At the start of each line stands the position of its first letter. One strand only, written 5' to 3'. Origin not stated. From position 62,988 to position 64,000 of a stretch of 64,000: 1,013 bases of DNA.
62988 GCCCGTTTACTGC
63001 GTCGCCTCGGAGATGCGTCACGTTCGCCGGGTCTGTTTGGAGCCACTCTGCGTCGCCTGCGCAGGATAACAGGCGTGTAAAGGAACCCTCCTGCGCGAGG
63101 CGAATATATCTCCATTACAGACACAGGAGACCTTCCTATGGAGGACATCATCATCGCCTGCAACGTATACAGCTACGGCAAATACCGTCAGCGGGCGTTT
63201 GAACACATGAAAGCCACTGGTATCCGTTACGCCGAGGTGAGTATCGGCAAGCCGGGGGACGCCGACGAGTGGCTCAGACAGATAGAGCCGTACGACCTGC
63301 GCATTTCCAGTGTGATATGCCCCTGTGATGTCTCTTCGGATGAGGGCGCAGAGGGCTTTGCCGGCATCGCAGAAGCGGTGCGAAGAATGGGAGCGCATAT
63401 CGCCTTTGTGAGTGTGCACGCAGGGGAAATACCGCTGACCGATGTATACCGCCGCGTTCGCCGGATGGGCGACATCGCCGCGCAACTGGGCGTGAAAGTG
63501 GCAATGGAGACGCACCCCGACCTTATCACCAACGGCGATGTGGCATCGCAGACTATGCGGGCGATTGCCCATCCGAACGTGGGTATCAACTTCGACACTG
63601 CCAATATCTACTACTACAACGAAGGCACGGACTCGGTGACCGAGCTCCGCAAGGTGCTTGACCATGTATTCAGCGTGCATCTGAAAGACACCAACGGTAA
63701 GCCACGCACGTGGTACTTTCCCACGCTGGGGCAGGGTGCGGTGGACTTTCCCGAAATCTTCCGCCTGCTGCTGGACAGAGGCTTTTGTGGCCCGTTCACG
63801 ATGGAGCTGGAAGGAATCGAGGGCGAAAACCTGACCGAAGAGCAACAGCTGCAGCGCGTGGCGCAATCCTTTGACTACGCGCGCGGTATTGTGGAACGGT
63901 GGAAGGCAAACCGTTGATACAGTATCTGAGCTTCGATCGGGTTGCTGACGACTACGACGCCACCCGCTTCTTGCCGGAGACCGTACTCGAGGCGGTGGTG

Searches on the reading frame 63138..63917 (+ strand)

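Call 60: search_protein_families(library=pfam, proteins=[window:63138-63917:+], max_evalue=0.001)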
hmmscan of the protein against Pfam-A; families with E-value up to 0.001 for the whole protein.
window:63138-63917:+ (259 aa): 1 family
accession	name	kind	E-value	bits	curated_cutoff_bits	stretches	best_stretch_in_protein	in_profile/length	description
PF01261.30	AP_endonuc_2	-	4.6e-27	95.7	31.1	1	23-235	3-236/249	Xylose isomerase-like TIM barrel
